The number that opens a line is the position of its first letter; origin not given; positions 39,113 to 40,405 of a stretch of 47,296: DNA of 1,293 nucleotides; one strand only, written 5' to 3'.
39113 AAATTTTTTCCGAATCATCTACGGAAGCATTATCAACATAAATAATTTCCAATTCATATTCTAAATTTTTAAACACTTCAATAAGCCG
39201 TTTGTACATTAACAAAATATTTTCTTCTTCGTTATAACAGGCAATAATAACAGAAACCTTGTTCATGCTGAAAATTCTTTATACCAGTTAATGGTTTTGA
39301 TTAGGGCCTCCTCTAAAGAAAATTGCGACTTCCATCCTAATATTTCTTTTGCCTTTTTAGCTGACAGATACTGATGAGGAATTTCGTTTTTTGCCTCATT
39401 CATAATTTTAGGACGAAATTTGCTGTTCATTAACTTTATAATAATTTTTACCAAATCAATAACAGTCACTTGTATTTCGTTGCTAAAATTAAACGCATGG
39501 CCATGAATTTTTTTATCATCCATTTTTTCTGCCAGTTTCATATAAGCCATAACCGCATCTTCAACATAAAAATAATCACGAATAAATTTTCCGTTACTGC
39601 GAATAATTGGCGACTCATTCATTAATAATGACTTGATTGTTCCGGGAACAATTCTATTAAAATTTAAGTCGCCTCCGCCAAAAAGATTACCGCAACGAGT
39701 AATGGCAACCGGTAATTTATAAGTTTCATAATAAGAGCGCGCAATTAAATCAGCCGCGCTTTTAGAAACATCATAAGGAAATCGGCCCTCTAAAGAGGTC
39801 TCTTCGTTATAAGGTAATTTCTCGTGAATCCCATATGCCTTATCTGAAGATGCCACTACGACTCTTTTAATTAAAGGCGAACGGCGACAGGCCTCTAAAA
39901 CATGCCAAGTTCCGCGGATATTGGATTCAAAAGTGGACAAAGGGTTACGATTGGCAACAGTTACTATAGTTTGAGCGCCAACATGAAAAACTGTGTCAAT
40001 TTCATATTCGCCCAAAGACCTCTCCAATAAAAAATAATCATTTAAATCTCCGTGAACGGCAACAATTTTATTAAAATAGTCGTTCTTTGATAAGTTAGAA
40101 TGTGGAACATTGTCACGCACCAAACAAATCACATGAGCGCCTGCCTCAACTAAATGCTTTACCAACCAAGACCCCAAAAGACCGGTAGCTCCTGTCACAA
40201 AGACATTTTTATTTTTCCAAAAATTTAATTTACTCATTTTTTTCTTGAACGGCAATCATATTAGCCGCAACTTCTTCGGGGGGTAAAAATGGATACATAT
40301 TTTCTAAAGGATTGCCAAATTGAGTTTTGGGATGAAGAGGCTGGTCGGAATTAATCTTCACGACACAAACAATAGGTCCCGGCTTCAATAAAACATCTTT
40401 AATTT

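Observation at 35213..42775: CDP-hexose operon with an acetolactate-synthase-like ThDP enzyme between rfbF and rfbG, plus a Lys-to-His 3-dehydratase: candidate branched-chain deoxy/amino-sugar pathway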

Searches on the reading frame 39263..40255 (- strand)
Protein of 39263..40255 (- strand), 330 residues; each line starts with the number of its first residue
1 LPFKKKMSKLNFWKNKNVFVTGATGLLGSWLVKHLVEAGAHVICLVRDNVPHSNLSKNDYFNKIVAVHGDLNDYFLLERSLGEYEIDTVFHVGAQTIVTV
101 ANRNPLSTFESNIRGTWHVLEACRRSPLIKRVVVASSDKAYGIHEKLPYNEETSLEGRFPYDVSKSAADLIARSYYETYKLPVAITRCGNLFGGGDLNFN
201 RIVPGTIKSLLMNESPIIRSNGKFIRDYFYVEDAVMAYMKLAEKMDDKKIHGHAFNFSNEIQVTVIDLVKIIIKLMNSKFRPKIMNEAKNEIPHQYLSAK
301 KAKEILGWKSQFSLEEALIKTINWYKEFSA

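Call 3: search_protein_families(library=pfam, proteins=[window:39263-40255:-])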
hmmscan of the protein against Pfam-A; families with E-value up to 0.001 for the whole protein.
window:39263-40255:- (330 aa): 9 families
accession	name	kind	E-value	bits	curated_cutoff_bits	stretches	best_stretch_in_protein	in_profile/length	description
PF16363.11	GDP_Man_Dehyd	-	2.5e-51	175.6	27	1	19-318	1-329/332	GDP-mannose 4,6 dehydratase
PF01370.27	Epimerase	-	5.6e-47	160.6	20.9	1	18-249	1-232/240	NAD dependent epimerase/dehydratase family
PF02719.21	Polysacc_synt_2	-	1.3e-18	67.6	20.2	1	18-281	1-252/293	Polysaccharide biosynthesis protein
PF07993.18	NAD_binding_4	-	1.2e-15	57.8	20.1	1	20-201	1-210/258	Male sterility protein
PF01073.25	3Beta_HSD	-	1.5e-14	54.2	22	1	20-274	2-266/280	3-beta hydroxysteroid dehydrogenase/isomerase family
PF04321.23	RmlD_sub_bind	-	3.4e-12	46.5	27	1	17-292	2-246/287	RmlD substrate binding domain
PF05368.20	NmrA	-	4.1e-08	33.6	27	1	15-96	2-72/298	NmrA-like family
PF13460.12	NAD_binding_10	-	1.9e-06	28.3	27.2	1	22-170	1-130/184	NAD(P)H-binding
PF08659.16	KR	-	8.4e-06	26.3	22.6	1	18-149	3-149/180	KR domain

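Call 4: search_protein_families(library=ncbifam, proteins=[window:39263-40255:-])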
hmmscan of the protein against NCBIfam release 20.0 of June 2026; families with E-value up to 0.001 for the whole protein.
window:39263-40255:- (330 aa): 43 families (the best 25 are shown)
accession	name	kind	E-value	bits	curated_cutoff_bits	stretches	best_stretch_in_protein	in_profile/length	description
TIGR02622.1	CDP_4_6_dhtase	equivalog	4.7e-65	220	278.45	1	12-328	1-333/352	CDP-glucose 4,6-dehydratase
TIGR01181.1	dTDP_gluc_dehyt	equivalog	6e-49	166.9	365.1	1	18-327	2-313/321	dTDP-glucose 4,6-dehydratase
TIGR04180.1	EDH_00030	hypoth_equivalog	1.1e-46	159.3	475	1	18-312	1-296/297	NAD-dependent 4,6-dehydratase LegB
TIGR01179.1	galE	equivalog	1.2e-36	126.2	262.3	2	18-193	2-178/332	UDP-glucose 4-epimerase GalE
NF007582.0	PRK10217.1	equivalog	6.2e-27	94.6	698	1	16-326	2-332/355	dTDP-glucose 4,6-dehydratase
NF007490.0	PRK10084.1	subfamily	8e-27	94.1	649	1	18-326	3-335/361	dTDP-glucose 4,6-dehydratase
NF007956.0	PRK10675.1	subfamily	1.1e-23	84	394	2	17-167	2-155/338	UDP-glucose 4-epimerase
TIGR03466.1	HpnA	hypoth_equivalog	5.2e-22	78.2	367.65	1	17-186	2-165/327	hopanoid-associated sugar epimerase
NF011728.1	PRK15181.1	equivalog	1e-19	70.7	760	1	15-326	15-338/348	Vi polysaccharide biosynthesis UDP-N-acetylglucosaminuronic acid C-4 epimerase TviC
TIGR01472.1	gmd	equivalog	1.4e-19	70.6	415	1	17-277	2-276/342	GDP-mannose 4,6-dehydratase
TIGR01746.1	Thioester-redct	subfamily_domain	3.3e-18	66.1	213.35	1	17-291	1-295/371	thioester reductase domain-containing protein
NF042423.1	oxyalk_red_Shew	equivalog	4.7e-18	65.3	580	1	14-276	7-257/331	2-alkyl-3-oxoalkanoate reductase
TIGR02197.1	heptose_epim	equivalog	6.4e-17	61.7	274.6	1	19-326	2-314/316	ADP-glyceromanno-heptose 6-epimerase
NF047922.1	GDPFucSynFcl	equivalog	2.6e-14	53.4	500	1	15-327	2-303/308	GDP-L-fucose synthase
TIGR03589.1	PseB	equivalog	3.7e-14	52.4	407.75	1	13-140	2-128/324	UDP-N-acetylglucosamine 4,6-dehydratase (inverting)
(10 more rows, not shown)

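Call 25: search_solved_structures(query=window:39263-40255:-, max_evalue=1e-25, show_alignments=2)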
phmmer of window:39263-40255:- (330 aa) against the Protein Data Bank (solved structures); distinct sequences matched with E-value up to 1e-25: 15.
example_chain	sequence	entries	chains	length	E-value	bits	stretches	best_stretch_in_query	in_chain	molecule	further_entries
1wvg_A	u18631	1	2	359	1.1e-40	142.8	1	11-327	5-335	CDP-glucose 4,6-dehydratase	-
1rkx_A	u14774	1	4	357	2.6e-38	135.1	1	11-328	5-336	CDP-glucose-4,6-dehydratase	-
6bi4_A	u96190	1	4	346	7.6e-34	120.4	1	12-327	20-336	dTDP-glucose 4,6-dehydratase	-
2hun_A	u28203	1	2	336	3.2e-31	111.8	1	17-326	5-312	336aa long hypothetical dTDP-glucose 4,6-dehydratase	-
2pk3_A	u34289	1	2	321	1.7e-30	109.4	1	17-327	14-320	GDP-6-deoxy-D-lyxo-4-hexulose reductase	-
6vlo_A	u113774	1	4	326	1.2e-29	106.7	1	16-326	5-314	Putative dTDP-D-glucose 4,6-dehydratase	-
8vr2_A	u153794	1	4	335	1.2e-28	103.4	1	15-325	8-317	NAD-dependent epimerase/dehydratase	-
6pmh_A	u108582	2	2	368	1.4e-28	103.1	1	2-327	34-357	UDP-glucose 4-epimerase related protein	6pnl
4zrm_A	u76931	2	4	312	2.1e-28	102.6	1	15-327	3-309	UDP-glucose 4-epimerase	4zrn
8du1_A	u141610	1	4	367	2.2e-28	102.4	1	15-327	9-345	dTDP-glucose 4,6-dehydratase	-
1r66_A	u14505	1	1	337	1.4e-27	99.9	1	18-327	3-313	TDP-glucose-4,6-dehydratase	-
6dnt_A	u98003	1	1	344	1.7e-27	99.6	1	13-325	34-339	NAD-dependent epimerase/dehydratase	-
1r6d_A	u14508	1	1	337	6.7e-27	97.6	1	18-327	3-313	TDP-glucose-4,6-dehydratase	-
6bwl_A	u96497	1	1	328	4.3e-26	94.9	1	18-327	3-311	Pal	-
7us5_A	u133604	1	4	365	7.6e-26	94.1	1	15-325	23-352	GDP-D-GLYCERO-D-MANNO-HEPTOSE 4,6-DEHYDRATASE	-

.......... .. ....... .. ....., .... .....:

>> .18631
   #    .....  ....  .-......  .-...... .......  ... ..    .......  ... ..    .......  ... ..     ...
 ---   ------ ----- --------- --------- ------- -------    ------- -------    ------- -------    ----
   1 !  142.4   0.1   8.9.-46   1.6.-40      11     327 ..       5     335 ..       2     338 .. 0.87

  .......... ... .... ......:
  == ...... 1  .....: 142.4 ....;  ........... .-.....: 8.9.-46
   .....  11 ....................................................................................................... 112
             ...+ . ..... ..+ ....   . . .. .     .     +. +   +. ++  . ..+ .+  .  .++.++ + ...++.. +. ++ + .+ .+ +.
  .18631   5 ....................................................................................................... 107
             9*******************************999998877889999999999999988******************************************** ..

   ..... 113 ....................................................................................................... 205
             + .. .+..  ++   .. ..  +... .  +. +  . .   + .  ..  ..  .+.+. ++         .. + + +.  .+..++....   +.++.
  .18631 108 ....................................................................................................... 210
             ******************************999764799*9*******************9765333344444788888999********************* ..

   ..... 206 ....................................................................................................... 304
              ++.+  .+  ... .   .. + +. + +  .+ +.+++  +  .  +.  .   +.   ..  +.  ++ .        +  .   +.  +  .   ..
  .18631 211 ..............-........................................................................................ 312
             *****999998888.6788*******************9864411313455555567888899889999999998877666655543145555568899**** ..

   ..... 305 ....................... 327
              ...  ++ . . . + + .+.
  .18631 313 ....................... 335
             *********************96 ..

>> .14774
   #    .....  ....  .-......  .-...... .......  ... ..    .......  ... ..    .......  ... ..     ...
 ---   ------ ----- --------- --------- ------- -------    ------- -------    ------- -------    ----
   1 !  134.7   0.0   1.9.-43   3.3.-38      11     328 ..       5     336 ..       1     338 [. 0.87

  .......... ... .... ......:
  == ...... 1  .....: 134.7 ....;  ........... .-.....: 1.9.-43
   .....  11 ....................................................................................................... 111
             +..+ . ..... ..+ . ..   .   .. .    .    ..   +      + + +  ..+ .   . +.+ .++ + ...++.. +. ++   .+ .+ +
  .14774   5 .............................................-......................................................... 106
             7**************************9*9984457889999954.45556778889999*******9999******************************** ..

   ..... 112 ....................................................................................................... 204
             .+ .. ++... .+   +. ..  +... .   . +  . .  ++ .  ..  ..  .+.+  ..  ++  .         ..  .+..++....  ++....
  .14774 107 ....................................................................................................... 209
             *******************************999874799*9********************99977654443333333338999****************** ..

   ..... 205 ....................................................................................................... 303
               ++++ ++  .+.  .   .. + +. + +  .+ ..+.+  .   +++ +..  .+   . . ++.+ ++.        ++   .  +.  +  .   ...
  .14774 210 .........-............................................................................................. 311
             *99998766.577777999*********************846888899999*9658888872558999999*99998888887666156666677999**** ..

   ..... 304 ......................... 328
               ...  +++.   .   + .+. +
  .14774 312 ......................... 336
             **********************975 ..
